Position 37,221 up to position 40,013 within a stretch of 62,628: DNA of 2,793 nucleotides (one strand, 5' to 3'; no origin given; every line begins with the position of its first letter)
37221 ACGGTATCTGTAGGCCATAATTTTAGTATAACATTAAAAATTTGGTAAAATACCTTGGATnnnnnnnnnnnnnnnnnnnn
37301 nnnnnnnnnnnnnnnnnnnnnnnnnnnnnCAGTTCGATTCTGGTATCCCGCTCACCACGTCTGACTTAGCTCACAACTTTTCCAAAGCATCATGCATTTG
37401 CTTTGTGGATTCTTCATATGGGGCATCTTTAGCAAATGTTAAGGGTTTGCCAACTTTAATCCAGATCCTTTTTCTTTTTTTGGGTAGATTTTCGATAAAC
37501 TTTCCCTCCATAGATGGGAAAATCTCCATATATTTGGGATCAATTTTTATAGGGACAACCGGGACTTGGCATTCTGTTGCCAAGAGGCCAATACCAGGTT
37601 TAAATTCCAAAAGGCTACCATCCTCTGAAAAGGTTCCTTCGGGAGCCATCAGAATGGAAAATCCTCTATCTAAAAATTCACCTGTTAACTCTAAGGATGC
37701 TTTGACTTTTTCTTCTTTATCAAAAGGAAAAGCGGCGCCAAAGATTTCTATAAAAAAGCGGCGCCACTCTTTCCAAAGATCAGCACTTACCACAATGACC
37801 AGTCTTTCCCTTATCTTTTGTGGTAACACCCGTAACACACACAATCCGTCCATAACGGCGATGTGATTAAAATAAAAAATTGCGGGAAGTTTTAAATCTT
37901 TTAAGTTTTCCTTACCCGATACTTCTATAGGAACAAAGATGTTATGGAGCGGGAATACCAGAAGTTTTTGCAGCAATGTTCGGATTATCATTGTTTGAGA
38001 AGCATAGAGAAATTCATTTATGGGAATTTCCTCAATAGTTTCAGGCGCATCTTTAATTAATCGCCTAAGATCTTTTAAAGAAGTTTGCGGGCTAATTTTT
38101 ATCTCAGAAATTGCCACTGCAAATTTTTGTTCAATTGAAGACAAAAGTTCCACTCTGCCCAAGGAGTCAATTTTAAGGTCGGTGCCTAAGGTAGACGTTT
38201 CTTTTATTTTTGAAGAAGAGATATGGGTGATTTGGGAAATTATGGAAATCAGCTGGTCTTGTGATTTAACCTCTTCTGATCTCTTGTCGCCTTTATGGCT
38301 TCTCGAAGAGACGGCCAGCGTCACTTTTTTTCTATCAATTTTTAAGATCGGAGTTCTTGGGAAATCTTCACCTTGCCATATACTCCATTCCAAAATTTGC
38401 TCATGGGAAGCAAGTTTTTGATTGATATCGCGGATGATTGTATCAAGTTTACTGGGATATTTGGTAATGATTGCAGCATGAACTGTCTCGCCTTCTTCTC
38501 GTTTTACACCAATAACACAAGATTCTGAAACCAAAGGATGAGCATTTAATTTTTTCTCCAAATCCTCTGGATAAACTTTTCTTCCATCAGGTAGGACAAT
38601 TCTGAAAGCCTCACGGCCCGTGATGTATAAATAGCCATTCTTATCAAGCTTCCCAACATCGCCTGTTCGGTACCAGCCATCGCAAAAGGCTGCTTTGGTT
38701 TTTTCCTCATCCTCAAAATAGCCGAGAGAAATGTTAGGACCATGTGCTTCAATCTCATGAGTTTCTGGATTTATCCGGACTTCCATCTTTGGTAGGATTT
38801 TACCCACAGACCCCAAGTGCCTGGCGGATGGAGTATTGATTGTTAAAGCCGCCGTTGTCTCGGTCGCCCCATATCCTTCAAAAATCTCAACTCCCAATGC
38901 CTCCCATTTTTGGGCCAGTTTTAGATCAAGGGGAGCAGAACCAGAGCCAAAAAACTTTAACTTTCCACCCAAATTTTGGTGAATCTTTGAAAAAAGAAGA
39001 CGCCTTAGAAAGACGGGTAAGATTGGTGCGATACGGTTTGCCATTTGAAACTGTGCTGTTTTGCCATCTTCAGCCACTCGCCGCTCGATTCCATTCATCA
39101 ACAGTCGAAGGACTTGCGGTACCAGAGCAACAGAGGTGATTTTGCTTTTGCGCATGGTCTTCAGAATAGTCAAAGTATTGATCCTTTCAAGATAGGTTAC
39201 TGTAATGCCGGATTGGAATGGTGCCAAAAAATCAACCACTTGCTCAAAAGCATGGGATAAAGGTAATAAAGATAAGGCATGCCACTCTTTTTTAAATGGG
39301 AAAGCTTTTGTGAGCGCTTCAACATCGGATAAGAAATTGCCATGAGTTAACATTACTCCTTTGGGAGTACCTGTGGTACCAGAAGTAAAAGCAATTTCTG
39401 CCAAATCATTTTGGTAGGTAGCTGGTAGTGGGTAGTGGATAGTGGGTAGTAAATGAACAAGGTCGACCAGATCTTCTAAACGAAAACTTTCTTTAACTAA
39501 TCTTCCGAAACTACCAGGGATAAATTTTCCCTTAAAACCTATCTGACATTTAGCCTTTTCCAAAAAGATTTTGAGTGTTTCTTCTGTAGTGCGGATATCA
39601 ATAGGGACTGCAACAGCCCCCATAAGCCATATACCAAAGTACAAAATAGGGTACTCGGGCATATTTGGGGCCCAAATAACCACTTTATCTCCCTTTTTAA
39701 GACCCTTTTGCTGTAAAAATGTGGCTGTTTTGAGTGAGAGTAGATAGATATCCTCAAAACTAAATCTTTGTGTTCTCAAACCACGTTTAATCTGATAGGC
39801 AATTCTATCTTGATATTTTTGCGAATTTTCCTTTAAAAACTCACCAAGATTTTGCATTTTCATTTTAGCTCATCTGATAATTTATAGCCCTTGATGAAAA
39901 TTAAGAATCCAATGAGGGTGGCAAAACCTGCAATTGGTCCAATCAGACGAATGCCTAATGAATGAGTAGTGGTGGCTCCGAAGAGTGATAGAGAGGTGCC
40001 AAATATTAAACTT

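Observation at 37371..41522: acpS - MelB-type MFS - (acyl-AMP ligase/ACP/PlsC) operon: candidate host-lipid scavenging system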

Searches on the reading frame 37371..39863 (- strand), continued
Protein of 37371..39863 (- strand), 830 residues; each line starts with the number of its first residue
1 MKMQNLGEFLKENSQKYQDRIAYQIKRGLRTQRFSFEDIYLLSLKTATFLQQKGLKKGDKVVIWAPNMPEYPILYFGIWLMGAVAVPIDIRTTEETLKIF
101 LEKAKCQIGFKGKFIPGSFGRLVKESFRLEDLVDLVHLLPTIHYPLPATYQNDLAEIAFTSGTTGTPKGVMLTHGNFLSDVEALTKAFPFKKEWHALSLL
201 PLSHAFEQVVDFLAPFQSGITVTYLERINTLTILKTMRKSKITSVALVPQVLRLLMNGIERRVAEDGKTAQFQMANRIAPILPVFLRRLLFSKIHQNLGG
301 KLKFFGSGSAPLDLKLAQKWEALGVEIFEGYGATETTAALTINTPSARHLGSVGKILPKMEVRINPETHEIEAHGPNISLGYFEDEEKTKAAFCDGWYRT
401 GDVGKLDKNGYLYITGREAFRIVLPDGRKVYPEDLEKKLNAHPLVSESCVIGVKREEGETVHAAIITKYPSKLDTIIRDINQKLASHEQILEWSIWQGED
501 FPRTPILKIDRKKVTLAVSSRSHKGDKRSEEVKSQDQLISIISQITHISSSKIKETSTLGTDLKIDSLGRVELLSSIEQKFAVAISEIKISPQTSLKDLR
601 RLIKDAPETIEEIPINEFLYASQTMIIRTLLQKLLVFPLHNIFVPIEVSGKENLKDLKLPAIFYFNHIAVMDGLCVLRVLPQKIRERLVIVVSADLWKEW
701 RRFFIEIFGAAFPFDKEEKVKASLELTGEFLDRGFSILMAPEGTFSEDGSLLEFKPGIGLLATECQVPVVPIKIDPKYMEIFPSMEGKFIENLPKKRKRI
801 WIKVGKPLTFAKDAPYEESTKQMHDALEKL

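Call 25: search_solved_structures(query=window:37371-39863:-, max_evalue=0.00001)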
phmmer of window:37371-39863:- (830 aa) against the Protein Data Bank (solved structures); distinct sequences matched with E-value up to 0.00001: 192 (the best 60 are shown).
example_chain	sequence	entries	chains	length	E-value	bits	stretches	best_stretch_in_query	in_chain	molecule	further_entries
4fuq_A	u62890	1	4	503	3.7e-37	131.1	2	281-510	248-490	Malonyl CoA synthetase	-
5x8f_A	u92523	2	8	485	4.3e-37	130.9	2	305-490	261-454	2-succinylbenzoate--CoA ligase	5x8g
5buq_A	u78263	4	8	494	6.8e-37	130.3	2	305-488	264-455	2-succinylbenzoate--CoA ligase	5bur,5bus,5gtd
4fut_A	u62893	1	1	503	8.5e-37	129.9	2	281-485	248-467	Malonyl CoA synthetase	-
4gxr_A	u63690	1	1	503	9.2e-37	129.8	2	281-485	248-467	Malonyl CoA synthetase, Benzoate-CoA ligase Chimeric protein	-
4gxq_A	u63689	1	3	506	1.6e-36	129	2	281-469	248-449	Malonyl CoA synthetase, Benzoate-CoA ligase Chimeric protein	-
3r44_A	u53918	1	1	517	7.7e-35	123.5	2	302-509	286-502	fatty acyl CoA synthetase FADD13 (FATTY-ACYL-CoA SYNTHETASE)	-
5ie0_A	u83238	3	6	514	1.2e-32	116.2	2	301-473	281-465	Oxalate--CoA ligase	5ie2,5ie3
6qjz_A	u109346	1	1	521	1.1e-31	113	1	301-512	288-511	oxalyl CoA-synthetase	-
8wev_A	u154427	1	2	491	4.6e-29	104.4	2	304-474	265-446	Feruloyl-CoA Synthetase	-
8weu_A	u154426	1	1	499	4.8e-29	104.3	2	304-474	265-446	Fatty-acyl-CoA synthase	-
9bhy_A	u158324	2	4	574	2.6e-28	101.9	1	150-513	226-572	2,3-dihydroxybenzoate-AMP ligase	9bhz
3a9u_A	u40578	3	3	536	5.2e-27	97.6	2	278-513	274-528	4-coumarate--CoA ligase | 4-coumarate:CoA ligase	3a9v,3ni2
5bsm_A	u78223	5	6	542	1.1e-26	96.4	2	25-253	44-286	4-coumarate--CoA ligase 2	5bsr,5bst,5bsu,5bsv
5bsw_A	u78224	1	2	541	1.5e-26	96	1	25-514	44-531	4-coumarate--CoA ligase 2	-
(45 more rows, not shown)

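Call 36: search_protein_families(library=pfam, proteins=[L085:7117-8004:+, L085:4464-5477:+], max_evalue=0.0001)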
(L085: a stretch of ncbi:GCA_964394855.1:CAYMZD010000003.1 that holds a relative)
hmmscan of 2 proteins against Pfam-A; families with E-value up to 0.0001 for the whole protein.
L085:7117-8004:+ (295 aa): 7 families
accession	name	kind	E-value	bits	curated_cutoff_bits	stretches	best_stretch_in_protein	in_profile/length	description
PF00561.26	Abhydrolase_1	-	1.5e-16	61.3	25.8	1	80-189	2-113/245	alpha/beta hydrolase fold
PF12146.15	Hydrolase_4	-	6.7e-11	42.4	27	1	77-186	3-117/239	Serine aminopeptidase, S33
PF01738.24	DLH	-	5.3e-10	39.7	21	0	220-279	134-194/217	Dienelactone hydrolase family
PF00326.27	Peptidase_S9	-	1.1e-08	35.3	22.6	1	128-294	43-210/213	Prolyl oligopeptidase family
PF02129.25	Peptidase_S15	-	2e-07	31.4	23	1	89-182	36-132/262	X-Pro dipeptidyl-peptidase (S15 family)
PF02230.22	Abhydrolase_2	-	1.9e-06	28.3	23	0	222-261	149-189/217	Phospholipase/Carboxylesterase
PF12697.13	Abhydrolase_6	-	1.7e-05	26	26.3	1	81-195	1-113/217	Alpha/beta hydrolase family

L085:4464-5477:+ (337 aa): 3 families
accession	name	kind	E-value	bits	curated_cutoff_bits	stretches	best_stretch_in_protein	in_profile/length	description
PF20434.5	BD-FAE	-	1.3e-07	31.8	26.8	1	150-291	73-215/215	BD-FAE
PF01738.24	DLH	-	4.2e-05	23.7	21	0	149-184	83-118/217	Dienelactone hydrolase family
PF00326.27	Peptidase_S9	-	5.6e-05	23.2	22.6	0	252-300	132-178/213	Prolyl oligopeptidase family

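Call 37: search_protein_families(library=ncbifam, proteins=[L085:7117-8004:+, L085:4464-5477:+], max_evalue=0.0001)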
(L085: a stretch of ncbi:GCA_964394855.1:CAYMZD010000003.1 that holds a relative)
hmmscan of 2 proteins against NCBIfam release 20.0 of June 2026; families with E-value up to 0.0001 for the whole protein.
L085:7117-8004:+ (295 aa): 12 families
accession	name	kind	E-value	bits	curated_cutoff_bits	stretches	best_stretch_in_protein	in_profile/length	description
NF047920.1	lactonase_UilS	equivalog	1.2e-12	48.1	400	1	75-183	21-135/285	UilS family quorum-quenching N-acyl-homoserine lactonase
NF011457.0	PRK14875.1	equivalog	7.1e-10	38.4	307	1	76-173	130-226/372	acetoin dehydrogenase dihydrolipoyllysine-residue acetyltransferase subunit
NF050089.1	i_nPHAscl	equivalog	4.6e-09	35.7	300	1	76-172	16-111/288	intracellular short-chain-length polyhydroxyalkanoate depolymerase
TIGR02427.1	protocat_pcaD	equivalog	1.3e-08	34.6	255.85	1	74-175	9-109/251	3-oxoadipate enol-lactonase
TIGR03611.1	RutD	equivalog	2.6e-07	30.3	238.5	0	79-181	14-116/258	pyrimidine utilization protein D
NF007954.0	PRK10673.1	equivalog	3.2e-07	29.9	399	1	71-175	9-111/255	esterase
TIGR01738.1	bioH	equivalog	5.2e-07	29.5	206.95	0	78-183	4-103/245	pimeloyl-ACP methyl ester esterase BioH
TIGR03695.1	menH_SHCHC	equivalog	5.4e-07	29.3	208.55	1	78-178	2-104/252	2-succinyl-6-hydroxy-2,4-cyclohexadiene-1-carboxylate synthase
NF058580.1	lipase_V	equivalog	8.5e-07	28.9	300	1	75-166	22-110/230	EstV family lipase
NF051488.1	bifunc_PcaDC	exception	5.4e-06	25.8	390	0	78-175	12-108/375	bifunctional 3-oxoadipate enol-lactonase/4-carboxymuconolactone decarboxylase PcaDC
TIGR00976.1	CocE_NonD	subfamily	3.1e-05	23.2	66.3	1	53-181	3-133/550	CocE/NonD family hydrolase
NF052620.1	AryltfaseLP1002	equivalog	5.7e-05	22.6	300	0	146-283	106-243/265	lp_1002 family arylesterase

L085:4464-5477:+ (337 aa): 1 family
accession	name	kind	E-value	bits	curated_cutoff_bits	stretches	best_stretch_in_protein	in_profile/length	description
NF047920.1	lactonase_UilS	equivalog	1.5e-06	28.2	400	0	74-198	5-134/285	UilS family quorum-quenching N-acyl-homoserine lactonase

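Call 65: predict_structure(alignment_id=A1)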
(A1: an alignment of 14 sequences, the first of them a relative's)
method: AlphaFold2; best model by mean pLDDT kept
length: 828 residues; sequences in the alignment: 14
mean_pLDDT: 83.1   pTM: 0.81
mean pLDDT of the five models: 83.1, 77.1, 74.5, 74.3, 70.1
residues with pLDDT >= 90: 285; 70-90: 434; 50-70: 84; < 50: 25
segments of 3 or more residues with pLDDT < 50: 497-505, 518-531
pLDDT, mean of each block of 10 residues (from residue 1): 93 95 88 95 95 94 89 95 86 84 92 82 93 87 83 83 73 91 85 82 78 93 79 87 81 84 89 92 93 88 75 87 83 65 84 88 89 86 87 86 89 80 84 84 81 80 82 90 86 61 48 55 36 76 75 82 67 79 69 88 72 81 88 91 94 92 85 91 90 71 79 80 89 87 71 84 92 89 59 90 92 90 92
secondary structure, 60 per line:
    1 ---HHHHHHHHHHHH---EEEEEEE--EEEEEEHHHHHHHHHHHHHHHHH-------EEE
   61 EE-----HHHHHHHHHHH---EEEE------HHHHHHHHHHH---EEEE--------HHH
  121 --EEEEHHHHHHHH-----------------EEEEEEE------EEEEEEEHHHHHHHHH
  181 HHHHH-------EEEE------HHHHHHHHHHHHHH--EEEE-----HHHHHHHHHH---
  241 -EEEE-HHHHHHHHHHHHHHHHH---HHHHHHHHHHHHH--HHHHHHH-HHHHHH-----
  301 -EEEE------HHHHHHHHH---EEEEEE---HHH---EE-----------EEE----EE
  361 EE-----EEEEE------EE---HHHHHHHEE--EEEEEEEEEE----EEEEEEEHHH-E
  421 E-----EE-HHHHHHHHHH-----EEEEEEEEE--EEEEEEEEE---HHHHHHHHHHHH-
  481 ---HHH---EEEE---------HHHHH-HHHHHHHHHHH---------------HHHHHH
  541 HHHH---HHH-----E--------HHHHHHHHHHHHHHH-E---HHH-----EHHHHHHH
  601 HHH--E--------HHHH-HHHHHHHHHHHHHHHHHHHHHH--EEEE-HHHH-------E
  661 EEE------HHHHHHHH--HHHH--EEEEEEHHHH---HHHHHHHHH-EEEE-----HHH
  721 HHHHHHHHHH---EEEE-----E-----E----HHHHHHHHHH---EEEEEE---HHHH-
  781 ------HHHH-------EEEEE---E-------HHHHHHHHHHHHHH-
elements in order (helices of 4 or more, strands of 3 or more residues): H4-15 E19-25 E28-33 H34-50 E58-62 H68-78 E82-85 H92-102 E106-109 E123-126 H127-134 E152-158 E165-171 H172-185 E193-196 H203-216 E219-222 H228-237 E242-245 H247-263 H267-279 H282-288 H290-295 E302-305 H312-320 E324-329 E352-354 E359-362 E368-372 H384-390 E395-404 E409-415 H430-439 E445-453 E456-464 H468-479 E490-493 H503-507 H509-519 H535-544 H565-579 H594-603 H615-618 H620-641 E644-647 H649-652 E660-663 H670-677 H680-683 E686-691 H692-695 H699-707 E709-712 H718-730 E734-737 H754-763 E767-772 H776-779 H787-790 E798-802 H814-827

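Call 70: fold_search(model_id=the predicted structure, library=pdb)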
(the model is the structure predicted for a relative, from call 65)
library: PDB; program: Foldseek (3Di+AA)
matches with E <= 10: 1707; with E <= 0.001: 641
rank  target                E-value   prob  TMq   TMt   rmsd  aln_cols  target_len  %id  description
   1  3r44                  9.2e-37  1.00  0.48  0.76   5.2       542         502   22  Mycobacterium tuberculosis fatty acyl CoA synthetase (released 2012-02-08)
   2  5x8f_C                2.4e-35  1.00  0.42  0.69  10.7       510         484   22  Ternary complex structure of a double mutant I454RA456K of o-Succinylbenzoate CoA Synthetase (MenE) from Bacillus Subt (released 2017-06-07)
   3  5x8g_B                3.4e-35  1.00  0.41  0.68  10.9       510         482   24  Binary complex structure of a double mutant I454RA456K of o-Succinylbenzoate CoA Synthetase (MenE) from Bacillus Subti (released 2017-06-07)
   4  5x8f_D                4.0e-35  1.00  0.42  0.69  10.8       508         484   23  Ternary complex structure of a double mutant I454RA456K of o-Succinylbenzoate CoA Synthetase (MenE) from Bacillus Subt (released 2017-06-07)
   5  5x8f_A                6.7e-35  1.00  0.42  0.69  10.8       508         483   23  Ternary complex structure of a double mutant I454RA456K of o-Succinylbenzoate CoA Synthetase (MenE) from Bacillus Subt (released 2017-06-07)
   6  5x8f_B                7.5e-35  1.00  0.42  0.69  10.8       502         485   23  Ternary complex structure of a double mutant I454RA456K of o-Succinylbenzoate CoA Synthetase (MenE) from Bacillus Subt (released 2017-06-07)
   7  5bus_A                9.9e-35  1.00  0.48  0.80   4.0       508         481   23  O-succinylbenzoate Coenzyme A Synthetase (MenE) from Bacillus Subtilis, in complex with AMP (released 2015-08-26)
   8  4gxr                  1.2e-34  1.00  0.52  0.83   3.8       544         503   26  Structure of ATP bound RpMatB-BxBclM chimera B3 (released 2012-10-24)
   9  5x8g_D                1.2e-34  1.00  0.42  0.70  10.9       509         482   22  Binary complex structure of a double mutant I454RA456K of o-Succinylbenzoate CoA Synthetase (MenE) from Bacillus Subti (released 2017-06-07)
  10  5gtd_A                1.3e-34  1.00  0.48  0.80   3.7       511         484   22  o-Succinylbenzoate CoA Synthetase (MenE) from Bacillus Subtilis in Complex with the Acyl-adenylate Intermediate OSB-AM (released 2017-01-04)
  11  8weu                  1.9e-34  1.00  0.50  0.83   4.0       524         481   22  Crystal structure of Feruoyl-CoA Synthetase from Amycolatopsis thermoflava (released 2024-09-25)
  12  5ie0_A                2.9e-34  1.00  0.49  0.78   5.8       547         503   24  Crystal structure of a plant enzyme (released 2016-12-07)
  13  4gxq_A                3.4e-34  1.00  0.52  0.82   3.8       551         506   26  Crystal Structure of ATP bound RpMatB-BxBclM chimera B1 (released 2012-10-24)
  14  4fut                  5.4e-34  1.00  0.52  0.83   3.8       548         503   26  Crystal structure of ATP bound MatB from Rhodopseudomonas palustris (released 2012-07-25)
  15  5ie3_A                6.0e-34  1.00  0.49  0.78   5.7       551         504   24  Crystal structure of a plant enzyme (released 2016-12-07)
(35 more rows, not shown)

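Call 72: list_cluster_members(proteins=[P0005, P0007, P0011, P0012, P0026, P0061, P0070, P0084, P0107, P0118])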
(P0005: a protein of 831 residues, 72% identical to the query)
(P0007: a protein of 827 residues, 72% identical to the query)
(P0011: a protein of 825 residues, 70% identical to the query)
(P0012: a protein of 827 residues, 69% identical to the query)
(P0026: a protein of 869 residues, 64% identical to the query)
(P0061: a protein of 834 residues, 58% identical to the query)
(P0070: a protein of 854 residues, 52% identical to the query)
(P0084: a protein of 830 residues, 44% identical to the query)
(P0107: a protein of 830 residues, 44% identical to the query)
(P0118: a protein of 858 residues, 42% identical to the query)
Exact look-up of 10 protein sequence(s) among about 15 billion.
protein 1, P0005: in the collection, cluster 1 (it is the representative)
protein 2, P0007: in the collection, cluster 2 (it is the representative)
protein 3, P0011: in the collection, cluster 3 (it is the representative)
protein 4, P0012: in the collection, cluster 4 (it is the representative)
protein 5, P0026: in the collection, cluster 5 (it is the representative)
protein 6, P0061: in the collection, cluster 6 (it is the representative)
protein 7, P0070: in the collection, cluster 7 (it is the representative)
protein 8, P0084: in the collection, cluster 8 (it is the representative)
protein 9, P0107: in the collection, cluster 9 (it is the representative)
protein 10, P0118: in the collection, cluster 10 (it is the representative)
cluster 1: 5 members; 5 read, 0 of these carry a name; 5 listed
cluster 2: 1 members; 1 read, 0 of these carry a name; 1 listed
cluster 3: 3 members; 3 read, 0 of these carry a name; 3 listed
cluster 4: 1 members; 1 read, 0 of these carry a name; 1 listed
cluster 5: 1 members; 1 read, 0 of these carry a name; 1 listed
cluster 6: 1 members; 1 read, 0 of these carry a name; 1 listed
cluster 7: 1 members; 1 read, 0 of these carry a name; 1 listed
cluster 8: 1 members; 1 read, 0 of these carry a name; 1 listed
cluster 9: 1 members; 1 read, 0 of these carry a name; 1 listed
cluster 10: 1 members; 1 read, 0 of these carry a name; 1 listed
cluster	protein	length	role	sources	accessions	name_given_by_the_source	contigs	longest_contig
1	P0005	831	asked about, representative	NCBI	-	-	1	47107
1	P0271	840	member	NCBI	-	-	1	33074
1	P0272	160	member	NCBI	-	-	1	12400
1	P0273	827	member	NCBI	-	-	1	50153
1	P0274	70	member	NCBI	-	-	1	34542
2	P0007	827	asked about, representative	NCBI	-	-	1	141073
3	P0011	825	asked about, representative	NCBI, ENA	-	-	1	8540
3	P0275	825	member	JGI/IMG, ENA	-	-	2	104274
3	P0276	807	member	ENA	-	-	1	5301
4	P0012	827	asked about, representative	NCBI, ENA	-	-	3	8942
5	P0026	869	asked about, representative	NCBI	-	-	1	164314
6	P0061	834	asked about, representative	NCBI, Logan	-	-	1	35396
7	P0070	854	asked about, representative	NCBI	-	-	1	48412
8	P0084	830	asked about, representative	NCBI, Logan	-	-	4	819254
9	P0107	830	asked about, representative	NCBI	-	-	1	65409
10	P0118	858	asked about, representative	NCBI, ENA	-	-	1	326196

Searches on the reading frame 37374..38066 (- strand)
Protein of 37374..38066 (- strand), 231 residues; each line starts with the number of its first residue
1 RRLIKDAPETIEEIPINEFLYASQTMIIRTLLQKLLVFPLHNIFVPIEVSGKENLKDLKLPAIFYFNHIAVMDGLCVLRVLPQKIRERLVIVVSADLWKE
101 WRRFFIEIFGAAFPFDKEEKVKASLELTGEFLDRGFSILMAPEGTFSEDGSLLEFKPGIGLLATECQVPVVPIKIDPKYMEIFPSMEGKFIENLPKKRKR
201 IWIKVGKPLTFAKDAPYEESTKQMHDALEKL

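Call 44: search_protein_families(library=ncbifam, proteins=[window:37374-38066:-], max_evalue=0.01)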
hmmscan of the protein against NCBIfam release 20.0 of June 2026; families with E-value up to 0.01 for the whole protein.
window:37374-38066:- (231 aa): 6 families
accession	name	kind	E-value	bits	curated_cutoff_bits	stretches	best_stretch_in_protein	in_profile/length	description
NF006386.0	PRK08633.1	equivalog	6.9e-20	70.4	1221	1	30-214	412-591/1147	acyl-[ACP]--phospholipid O-acyltransferase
NF005291.0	PRK06814.1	equivalog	7.3e-14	50.6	1349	1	28-218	423-603/1140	acyl-[ACP]--phospholipid O-acyltransferase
TIGR00530.1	AGP_acyltrn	subfamily_domain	4.8e-11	42.5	102.95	1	47-174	4-128/130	1-acylglycerol-3-phosphate O-acyltransferase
NF005959.0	PRK08043.1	equivalog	7.8e-08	31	886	1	47-192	16-154/719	bifunctional acyl-ACP--phospholipid O-acyltransferase/long-chain-fatty-acid--ACP ligase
NF011593.0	PRK15018.1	equivalog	0.00049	19.9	501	1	116-175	117-179/245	1-acylglycerol-3-phosphate O-acyltransferase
NF053697.1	LyGlyAclTfGlsABct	equivalog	0.0053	16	260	0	40-223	56-233/267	lyso-glycine lipid O-acyltransferase GlsA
